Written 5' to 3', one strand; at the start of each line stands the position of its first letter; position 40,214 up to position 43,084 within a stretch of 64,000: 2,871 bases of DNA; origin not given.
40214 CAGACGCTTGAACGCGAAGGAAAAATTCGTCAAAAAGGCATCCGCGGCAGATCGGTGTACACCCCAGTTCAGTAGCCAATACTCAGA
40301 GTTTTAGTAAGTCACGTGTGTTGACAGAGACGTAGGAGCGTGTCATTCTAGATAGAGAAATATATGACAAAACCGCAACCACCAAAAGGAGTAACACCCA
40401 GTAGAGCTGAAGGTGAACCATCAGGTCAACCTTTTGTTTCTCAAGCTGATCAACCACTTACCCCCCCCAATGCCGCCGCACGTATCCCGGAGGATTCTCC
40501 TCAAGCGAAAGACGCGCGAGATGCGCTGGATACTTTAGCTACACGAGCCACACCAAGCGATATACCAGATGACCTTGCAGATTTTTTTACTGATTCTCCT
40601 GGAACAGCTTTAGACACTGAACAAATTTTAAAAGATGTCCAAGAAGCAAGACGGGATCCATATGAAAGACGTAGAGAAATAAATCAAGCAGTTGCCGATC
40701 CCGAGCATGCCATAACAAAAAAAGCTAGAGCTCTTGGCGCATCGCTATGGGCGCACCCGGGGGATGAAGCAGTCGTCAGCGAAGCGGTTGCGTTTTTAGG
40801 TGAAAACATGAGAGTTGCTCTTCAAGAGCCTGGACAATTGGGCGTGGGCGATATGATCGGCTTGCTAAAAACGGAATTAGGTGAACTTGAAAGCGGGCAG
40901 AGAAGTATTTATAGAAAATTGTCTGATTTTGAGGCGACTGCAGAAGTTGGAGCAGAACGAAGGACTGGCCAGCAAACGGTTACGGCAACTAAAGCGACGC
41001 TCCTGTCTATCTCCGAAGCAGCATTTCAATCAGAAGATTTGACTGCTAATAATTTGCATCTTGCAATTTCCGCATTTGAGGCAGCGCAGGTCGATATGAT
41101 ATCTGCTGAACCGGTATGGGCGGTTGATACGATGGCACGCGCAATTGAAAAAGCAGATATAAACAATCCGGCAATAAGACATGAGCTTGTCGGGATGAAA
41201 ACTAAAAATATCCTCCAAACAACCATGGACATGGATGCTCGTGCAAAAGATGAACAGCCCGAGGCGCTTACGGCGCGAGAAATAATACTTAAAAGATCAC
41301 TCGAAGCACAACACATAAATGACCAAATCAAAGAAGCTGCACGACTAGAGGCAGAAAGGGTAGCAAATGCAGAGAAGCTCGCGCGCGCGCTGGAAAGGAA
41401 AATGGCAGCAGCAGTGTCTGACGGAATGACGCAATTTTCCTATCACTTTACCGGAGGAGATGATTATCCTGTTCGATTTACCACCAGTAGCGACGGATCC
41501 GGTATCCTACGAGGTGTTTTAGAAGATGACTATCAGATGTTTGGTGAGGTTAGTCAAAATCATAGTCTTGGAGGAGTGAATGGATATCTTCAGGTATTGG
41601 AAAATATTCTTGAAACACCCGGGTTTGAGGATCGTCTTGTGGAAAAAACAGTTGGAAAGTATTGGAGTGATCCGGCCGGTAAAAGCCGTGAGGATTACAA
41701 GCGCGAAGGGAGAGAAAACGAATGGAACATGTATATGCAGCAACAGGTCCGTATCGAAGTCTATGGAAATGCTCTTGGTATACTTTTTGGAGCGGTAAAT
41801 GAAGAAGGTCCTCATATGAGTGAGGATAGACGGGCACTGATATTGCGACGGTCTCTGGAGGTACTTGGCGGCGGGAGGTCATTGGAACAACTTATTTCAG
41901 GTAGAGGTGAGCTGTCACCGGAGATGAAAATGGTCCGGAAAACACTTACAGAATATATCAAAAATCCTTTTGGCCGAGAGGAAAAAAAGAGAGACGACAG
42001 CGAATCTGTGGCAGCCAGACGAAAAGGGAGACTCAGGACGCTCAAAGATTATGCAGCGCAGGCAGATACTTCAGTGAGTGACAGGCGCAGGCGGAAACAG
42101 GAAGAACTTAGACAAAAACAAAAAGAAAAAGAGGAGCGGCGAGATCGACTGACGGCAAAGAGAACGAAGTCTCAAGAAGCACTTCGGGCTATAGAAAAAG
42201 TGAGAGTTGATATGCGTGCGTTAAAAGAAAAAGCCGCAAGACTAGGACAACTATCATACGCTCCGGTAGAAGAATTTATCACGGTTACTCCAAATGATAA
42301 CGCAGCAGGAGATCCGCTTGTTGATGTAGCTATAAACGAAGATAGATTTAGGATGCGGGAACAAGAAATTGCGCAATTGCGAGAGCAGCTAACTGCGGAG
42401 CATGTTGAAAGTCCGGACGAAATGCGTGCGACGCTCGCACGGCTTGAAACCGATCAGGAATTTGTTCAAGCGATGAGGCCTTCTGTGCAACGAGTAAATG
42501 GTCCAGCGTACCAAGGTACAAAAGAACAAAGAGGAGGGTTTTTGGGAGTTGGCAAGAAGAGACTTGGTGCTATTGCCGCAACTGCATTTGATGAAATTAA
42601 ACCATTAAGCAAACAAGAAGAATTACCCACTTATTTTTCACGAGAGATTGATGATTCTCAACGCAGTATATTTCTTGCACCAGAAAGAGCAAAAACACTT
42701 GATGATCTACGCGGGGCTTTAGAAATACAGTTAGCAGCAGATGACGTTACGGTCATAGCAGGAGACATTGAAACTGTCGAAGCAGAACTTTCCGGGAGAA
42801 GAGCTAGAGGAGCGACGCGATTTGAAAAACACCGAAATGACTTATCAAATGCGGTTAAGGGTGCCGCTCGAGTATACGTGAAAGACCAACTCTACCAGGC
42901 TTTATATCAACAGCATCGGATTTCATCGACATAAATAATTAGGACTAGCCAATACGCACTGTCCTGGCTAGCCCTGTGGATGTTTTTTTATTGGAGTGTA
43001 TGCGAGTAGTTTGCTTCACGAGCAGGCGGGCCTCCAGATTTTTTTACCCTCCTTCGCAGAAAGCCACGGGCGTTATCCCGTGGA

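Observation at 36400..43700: Probable phage- or mobile-derived island enriched in cell-wall-active and orphan genes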

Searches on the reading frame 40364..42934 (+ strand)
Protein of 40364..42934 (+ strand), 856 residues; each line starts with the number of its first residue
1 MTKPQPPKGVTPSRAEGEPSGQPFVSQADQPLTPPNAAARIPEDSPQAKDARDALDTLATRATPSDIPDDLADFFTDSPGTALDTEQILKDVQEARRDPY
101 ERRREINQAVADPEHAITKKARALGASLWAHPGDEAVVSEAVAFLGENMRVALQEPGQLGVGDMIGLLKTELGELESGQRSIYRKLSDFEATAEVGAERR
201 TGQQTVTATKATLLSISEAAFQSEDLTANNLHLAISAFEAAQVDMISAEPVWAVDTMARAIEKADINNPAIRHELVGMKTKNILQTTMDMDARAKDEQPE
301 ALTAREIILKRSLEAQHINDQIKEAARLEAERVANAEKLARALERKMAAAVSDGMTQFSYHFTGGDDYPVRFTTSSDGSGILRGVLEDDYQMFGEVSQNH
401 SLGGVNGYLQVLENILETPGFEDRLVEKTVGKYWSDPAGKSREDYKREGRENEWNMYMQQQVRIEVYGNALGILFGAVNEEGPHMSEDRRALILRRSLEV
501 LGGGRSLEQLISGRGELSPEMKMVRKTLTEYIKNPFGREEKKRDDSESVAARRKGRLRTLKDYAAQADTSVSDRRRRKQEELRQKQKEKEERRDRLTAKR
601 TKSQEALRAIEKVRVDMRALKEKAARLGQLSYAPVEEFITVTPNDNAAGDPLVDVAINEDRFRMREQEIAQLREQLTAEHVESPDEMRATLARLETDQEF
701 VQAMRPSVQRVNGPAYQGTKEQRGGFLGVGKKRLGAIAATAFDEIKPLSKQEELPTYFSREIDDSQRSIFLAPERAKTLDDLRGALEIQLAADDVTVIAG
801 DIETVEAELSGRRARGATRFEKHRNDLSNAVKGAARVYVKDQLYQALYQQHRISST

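Call 3: search_protein_families(library=pfam, proteins=[window:40364-42934:+], max_evalue=0.1)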
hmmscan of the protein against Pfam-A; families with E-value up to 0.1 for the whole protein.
window:40364-42934:+ (856 aa): 0 families

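Call 4: search_protein_families(library=phrogs, proteins=[window:40364-42934:+], max_evalue=0.1)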
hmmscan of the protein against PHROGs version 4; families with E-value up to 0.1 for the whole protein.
window:40364-42934:+ (856 aa): 2 families
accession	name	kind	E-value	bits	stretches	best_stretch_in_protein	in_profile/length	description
phrog_6897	-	unknown function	0.035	14.9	1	572-639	98-163/215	-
phrog_23319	-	unknown function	0.078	14.4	0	652-695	26-68/74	-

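Call 21: find_homologous_proteins(query=window:40364-42934:+)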
Query window:40364-42934:+ (856 aa): 5 proteins with E <= 0.001 among 8000 candidates.
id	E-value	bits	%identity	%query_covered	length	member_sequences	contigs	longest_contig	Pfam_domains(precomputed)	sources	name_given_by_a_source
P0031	0.0e+0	1859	100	100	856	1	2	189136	-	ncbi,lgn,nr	ncbi:hypothetical protein HY409_02460 [Candidatus Gottesmanbacteria bacterium]|nr:hypothetical prote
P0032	7.4e-148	512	37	100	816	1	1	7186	-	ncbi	-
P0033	6.2e-141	490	39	94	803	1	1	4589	-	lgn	-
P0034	6.9e-139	483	37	95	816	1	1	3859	-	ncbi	-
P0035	1.1e-109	386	39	72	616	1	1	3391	-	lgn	-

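Call 22: find_encoding_contigs(protein=P0032, flank=10000, max_places=3)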
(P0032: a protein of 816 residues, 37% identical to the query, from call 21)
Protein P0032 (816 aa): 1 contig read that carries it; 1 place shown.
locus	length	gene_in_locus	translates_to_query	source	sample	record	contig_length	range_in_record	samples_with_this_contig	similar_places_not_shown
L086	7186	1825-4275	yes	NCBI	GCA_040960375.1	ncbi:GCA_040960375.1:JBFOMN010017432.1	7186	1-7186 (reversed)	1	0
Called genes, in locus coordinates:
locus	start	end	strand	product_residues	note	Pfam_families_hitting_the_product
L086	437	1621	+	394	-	-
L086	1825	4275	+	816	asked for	-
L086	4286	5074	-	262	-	-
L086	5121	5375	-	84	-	-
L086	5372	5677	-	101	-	PF01371:Trp_repressor, PF13936:HTH_38 (weak), PF13384:HTH_23 (weak), PF13518:HTH_28 (faint)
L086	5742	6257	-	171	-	PF00565:SNase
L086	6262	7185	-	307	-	?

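Call 23: find_encoding_contigs(protein=P0033, flank=10000, max_places=3)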
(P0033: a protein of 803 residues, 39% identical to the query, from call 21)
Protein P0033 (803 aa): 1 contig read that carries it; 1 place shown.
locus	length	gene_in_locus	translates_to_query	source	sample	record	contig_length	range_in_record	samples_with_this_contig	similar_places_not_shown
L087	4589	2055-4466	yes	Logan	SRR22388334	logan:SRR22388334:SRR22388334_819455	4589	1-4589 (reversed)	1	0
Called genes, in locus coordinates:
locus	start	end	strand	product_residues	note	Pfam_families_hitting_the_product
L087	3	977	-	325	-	?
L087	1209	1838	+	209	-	-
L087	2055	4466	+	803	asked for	-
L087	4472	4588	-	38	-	?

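Call 29: search_dna_similar(query=window:40364-42934:+, collection=phages, mode=protein, max_evalue=0.01, max_rows=10)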
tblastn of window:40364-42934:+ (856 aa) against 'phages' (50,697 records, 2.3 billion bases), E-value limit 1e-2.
No match.

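Call 37: search_protein_families(library=ncbifam, proteins=[window:40364-42934:+], max_evalue=0.01)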
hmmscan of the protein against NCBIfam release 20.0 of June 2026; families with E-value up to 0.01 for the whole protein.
window:40364-42934:+ (856 aa): 0 families

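Call 38: search_protein_families(library=padloc, proteins=[window:40364-42934:+], max_evalue=0.01)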
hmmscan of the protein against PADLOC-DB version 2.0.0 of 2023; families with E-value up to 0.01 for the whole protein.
window:40364-42934:+ (856 aa): 1 family
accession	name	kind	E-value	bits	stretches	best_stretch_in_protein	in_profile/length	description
PDLC03859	LmuB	-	0.00026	18.3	1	468-829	174-477/611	-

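Call 54: search_protein_representatives(alignment_id=A2)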
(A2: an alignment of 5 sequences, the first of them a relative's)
Query: 5 sequences, 817 profile positions. Proteins with E-value up to 0.001 (for the whole library): 29; up to 1e-10: 24; up to 1e-30: 19. The best 29 are listed.
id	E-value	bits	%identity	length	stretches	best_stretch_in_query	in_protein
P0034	0.0e+00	1505.6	-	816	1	1-817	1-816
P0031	0.0e+00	1316.7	-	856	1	1-817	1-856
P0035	0.0e+00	1116.1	-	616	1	202-817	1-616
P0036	7.4e-268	907.8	-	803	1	28-816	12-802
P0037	9.9e-200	682.4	-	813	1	30-816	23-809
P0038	9.0e-161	553.5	-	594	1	217-817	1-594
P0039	2.9e-148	512.2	-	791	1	55-815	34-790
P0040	6.6e-143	494.5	-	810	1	24-815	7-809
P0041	5.6e-127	441.8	-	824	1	8-812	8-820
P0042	7.8e-119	414.8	-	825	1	18-816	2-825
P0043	5.6e-102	359.1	-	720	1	111-812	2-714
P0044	9.3e-83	295.5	-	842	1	33-814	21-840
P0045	4.8e-73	263.4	-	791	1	47-814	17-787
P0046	1.8e-70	254.8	-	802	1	31-816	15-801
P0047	1.2e-58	215.7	-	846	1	47-816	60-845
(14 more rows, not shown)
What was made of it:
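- Checked: It belongs to a rare family of about 29 representatives (call 54).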

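Call 57: search_solved_structures(query=A3, max_evalue=1)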
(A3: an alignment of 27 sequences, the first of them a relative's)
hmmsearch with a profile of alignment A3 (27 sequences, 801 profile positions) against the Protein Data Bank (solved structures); distinct sequences matched with E-value up to 1: 3.
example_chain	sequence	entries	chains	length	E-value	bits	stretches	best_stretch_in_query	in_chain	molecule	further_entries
2zxx_A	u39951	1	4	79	0.012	17.3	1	680-756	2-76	Geminin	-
9wiw_A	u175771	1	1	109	0.042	15.5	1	460-513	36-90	Endoribonuclease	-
4xa3_A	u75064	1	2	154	0.11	14.1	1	498-566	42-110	Gp7-MYH7(1361-1425)-Eb1 chimera protein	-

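Call 58: search_protein_families(library=pfam, alignment_id=A3, max_evalue=0.01)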
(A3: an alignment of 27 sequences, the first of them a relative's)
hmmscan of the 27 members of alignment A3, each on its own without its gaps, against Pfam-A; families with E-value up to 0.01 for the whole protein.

A. member 1, P0031 (856 aa): 0 families

B. families by the number of members that match (of 27 scanned): 1 family
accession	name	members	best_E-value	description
PF03123.20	CAT_RBD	1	0.0029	CAT RNA binding domain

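Call 59: find_encoding_contigs(protein=P0037, flank=8000, max_places=2)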
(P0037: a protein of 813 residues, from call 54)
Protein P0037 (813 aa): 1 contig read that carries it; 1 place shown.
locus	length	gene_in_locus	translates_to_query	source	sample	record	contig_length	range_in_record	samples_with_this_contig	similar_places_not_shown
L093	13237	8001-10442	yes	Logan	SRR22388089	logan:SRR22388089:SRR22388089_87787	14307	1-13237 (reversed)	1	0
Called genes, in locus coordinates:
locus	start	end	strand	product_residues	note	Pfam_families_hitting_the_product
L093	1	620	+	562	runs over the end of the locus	?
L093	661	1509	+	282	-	PF00226:DnaJ, PF01556:DnaJ_C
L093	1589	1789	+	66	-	PF00313:CSD, PF08206:OB_RNB (weak)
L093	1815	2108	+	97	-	PF18895:T4SS_pilin (weak)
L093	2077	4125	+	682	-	-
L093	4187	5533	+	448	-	-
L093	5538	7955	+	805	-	PF02861:Clp_N, PF13191:AAA_16 (weak), PF00004:AAA, PF17871:AAA_lid_9, PF00004:AAA, PF07724:AAA_2, PF07728:AAA_5, PF10431:ClpB_D2-small, +7 more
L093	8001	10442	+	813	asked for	-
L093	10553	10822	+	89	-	-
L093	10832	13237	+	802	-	?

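Call 60: find_encoding_contigs(protein=P0034, flank=8000, max_places=2)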
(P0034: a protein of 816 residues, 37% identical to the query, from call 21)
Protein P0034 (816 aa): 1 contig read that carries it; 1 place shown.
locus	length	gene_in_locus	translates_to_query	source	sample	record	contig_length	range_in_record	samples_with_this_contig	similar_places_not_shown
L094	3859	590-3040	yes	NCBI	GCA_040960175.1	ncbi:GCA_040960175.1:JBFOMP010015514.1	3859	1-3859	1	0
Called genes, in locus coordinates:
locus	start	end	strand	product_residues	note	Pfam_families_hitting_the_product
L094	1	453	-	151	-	?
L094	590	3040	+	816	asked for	-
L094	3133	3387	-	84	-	-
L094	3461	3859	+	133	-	?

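Call 63: predict_structure(alignment_id=A2)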
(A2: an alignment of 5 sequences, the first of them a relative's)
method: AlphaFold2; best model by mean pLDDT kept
length: 856 residues; sequences in the alignment: 5
mean_pLDDT: 71.0   pTM: 0.39
mean pLDDT of the five models: 71.0, 66.1, 65.9, 63.0, 62.2
residues with pLDDT >= 90: 124; 70-90: 383; 50-70: 200; < 50: 149
segments of 3 or more residues with pLDDT < 50: 1-42, 56-82, 363-382, 384-386, 389-403, 538-544, 647-649, 718-742, 854-856
pLDDT, mean of each block of 10 residues (from residue 1): 32 32 31 33 54 52 38 39 66 78 89 93 91 80 77 58 87 79 61 78 90 94 82 92 87 92 88 90 87 87 91 91 80 75 80 68 41 36 48 37 55 63 65 69 81 78 75 71 62 68 61 66 76 59 57 70 63 66 77 86 90 90 87 66 58 76 89 85 83 90 84 56 31 39 50 73 87 74 88 80 89 91 89 81 72 46
secondary structure, 60 per line:
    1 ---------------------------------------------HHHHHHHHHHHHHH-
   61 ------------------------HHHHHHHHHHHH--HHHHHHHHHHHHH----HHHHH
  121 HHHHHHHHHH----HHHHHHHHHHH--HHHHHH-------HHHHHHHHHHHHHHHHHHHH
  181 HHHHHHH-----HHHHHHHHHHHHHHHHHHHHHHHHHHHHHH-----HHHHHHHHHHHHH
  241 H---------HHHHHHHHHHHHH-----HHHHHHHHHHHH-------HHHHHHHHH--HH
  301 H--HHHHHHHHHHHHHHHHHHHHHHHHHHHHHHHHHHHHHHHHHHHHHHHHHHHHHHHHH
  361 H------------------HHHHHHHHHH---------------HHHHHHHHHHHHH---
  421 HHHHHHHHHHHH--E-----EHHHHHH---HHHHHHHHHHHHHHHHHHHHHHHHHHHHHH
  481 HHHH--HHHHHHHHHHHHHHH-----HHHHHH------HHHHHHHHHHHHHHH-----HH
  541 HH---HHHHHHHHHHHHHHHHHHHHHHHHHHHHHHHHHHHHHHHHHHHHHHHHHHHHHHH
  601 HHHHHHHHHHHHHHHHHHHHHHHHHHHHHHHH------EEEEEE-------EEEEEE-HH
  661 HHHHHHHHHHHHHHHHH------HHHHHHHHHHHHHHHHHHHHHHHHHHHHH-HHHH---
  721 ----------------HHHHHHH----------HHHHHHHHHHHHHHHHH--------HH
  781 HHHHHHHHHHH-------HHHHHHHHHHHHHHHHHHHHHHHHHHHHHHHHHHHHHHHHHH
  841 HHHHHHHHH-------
elements in order (helices of 4 or more, strands of 3 or more residues): H46-59 H85-96 H99-111 H116-130 H135-145 H148-153 H161-187 H193-222 H228-241 H251-263 H269-280 H288-296 H304-361 H380-389 H405-417 H421-432 H442-447 H451-484 H487-501 H507-512 H519-533 H539-542 H546-632 E639-644 E652-657 H659-677 H684-712 H714-717 H737-743 H754-770 H779-791 H799-849

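Call 65: fold_search(model_id=the predicted structure, library=pdb)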
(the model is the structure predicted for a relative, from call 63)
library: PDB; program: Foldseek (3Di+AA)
matches with E <= 10: 229; with E <= 0.001: 0
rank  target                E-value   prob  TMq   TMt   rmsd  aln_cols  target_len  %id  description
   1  4hm9                  9.0e-02  0.30  0.09  0.13  26.1       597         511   13  Crystal structure of full-length human catenin-beta-like 1 (released 2013-07-31)
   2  4c0e_B                2.8e-01  0.28  0.11  0.16  22.7       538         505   13  Structure of the NOT1 superfamily homology domain from Chaetomium thermophilum (released 2013-10-09)
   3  4c0e_A                3.3e-01  0.23  0.11  0.16  22.2       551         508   14  Structure of the NOT1 superfamily homology domain from Chaetomium thermophilum (released 2013-10-09)
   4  8y0g                  3.4e-01  0.10  0.08  0.12  33.5       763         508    9  Human beta-catenin crystal structure (released 2024-03-13)
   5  4hnm                  3.8e-01  0.20  0.11  0.16  25.7       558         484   13  Crystal structure of human catenin-beta-like 1 56 kDa fragment (released 2013-07-31)
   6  8seu_A                3.8e-01  0.15  0.08  0.10  25.7       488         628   10  Cryo-EM Structure of RyR1 (Local Refinement of TMD) (released 2023-05-24)
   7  6q84_D                5.3e-01  0.08  0.09  0.08  32.9       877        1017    9  Crystal structure of RanGTP-Pdr6-eIF5A export complex (released 2019-05-01)
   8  9hvq_Q                6.2e-01  0.07  0.09  0.09  33.7       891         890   13  Structure of the transcribing Pol II-DSIF-PAF-SPT6-RECQL5 complex (released 2025-07-16)
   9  3w3v                  6.2e-01  0.07  0.10  0.09  40.5       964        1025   11  Crystal structure of Kap121p mutant D353K/E396K/D438K (released 2013-04-10)
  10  3sf4_C                6.9e-01  0.11  0.08  0.14  27.0       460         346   13  Crystal structure of the complex between the conserved cell polarity proteins Inscuteable and LGN (released 2011-11-23)
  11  7qen_D                6.9e-01  0.07  0.09  0.08  32.8       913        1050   10  S.c. Condensin core in DNA- and ATP-bound state (released 2022-06-15)
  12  6ahd_1                6.9e-01  0.05  0.07  0.06  42.5       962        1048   12  The Cryo-EM Structure of Human Pre-catalytic Spliceosome (B complex) at 3.8 angstrom resolution (released 2018-11-14)
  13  3w3x_A                7.2e-01  0.06  0.10  0.09  42.1       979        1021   10  Crystal structure of Kap121p bound to Pho4p (released 2013-04-10)
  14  3c2h_A                7.8e-01  0.09  0.11  0.14  37.0       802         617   11  Crystal Structure of SYS-1 at 2.6A resolution (released 2008-05-20)
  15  8sre_A                8.1e-01  0.07  0.09  0.07  34.2       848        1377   11  Cryo-EM structure of TRPM2 chanzyme in the presence of Magnesium and ADP-ribose, closed state (released 2024-05-15)
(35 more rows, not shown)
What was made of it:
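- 40364..42934 (+): 856-aa cytoplasmic, all-helical protein with a disordered N-terminus. It belongs to a rare uncharacterised CPR family. Calls 21, 54, 57, 58, 63, 65.
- Tried and rejected: A profile search (call 54), Pfam on 27 members (call 58), a PDB profile search (call 57) and AF2 plus Foldseek (calls 63, 65) were uninformative.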

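Call 72: find_encoding_contigs(protein=P0041, flank=8000, max_places=2)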
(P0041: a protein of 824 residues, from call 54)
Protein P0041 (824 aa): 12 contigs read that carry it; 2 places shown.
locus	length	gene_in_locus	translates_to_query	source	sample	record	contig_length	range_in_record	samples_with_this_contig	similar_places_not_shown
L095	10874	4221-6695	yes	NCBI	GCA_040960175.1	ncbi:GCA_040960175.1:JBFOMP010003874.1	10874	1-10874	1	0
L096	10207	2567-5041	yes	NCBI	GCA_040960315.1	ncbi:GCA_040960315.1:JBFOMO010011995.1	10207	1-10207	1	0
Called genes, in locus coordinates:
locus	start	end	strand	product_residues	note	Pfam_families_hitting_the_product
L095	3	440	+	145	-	?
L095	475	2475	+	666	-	PF00456:Transketolase_N, PF13292:DXP_synthase_N (weak), PF02779:Transket_pyr, PF02780:Transketolase_C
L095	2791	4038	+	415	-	PF00155:Aminotran_1_2, PF01053:Cys_Met_Meta_PP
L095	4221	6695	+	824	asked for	-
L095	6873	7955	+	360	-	PF09587:PGA_cap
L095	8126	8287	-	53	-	-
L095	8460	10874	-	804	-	?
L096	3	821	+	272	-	?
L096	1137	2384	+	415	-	PF00155:Aminotran_1_2, PF01053:Cys_Met_Meta_PP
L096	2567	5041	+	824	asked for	-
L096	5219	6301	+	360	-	PF09587:PGA_cap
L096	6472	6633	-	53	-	-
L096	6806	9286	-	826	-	PF13191:AAA_16 (faint), PF00004:AAA (faint), PF17871:AAA_lid_9, PF07724:AAA_2, PF07728:AAA_5 (weak), PF10431:ClpB_D2-small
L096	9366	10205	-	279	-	?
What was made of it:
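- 40364..42934 (+): ClpB lies nearby in L093 and L096 (calls 59, 72).
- The 856-aa family sits beside ClpB, transketolase or an aminotransferase (calls 59, 72).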

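Call 73: find_encoding_contigs(protein=P0044, flank=8000, max_places=2)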
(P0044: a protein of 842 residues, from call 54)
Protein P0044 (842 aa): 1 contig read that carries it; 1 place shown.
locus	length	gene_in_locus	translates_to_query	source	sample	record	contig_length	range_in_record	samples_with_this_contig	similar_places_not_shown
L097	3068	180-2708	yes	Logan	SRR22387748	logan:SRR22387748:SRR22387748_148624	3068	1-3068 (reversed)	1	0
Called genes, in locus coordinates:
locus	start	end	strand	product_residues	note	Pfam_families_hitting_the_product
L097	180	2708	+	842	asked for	-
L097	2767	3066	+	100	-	?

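Call 80: find_related_loci(query=A2, collection=viral_contigs, flank=8000)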
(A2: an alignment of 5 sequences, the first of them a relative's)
Query A2 (856 aa) in viral_contigs; peptide patterns used: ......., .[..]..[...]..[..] (x = any residue, [..] = any of these).
37 stretches matched a pattern, but none encodes a relative of the query by tblastn (E <= 1e-3).
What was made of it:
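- Tried and rejected: It was repeated with A2 (call 80).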
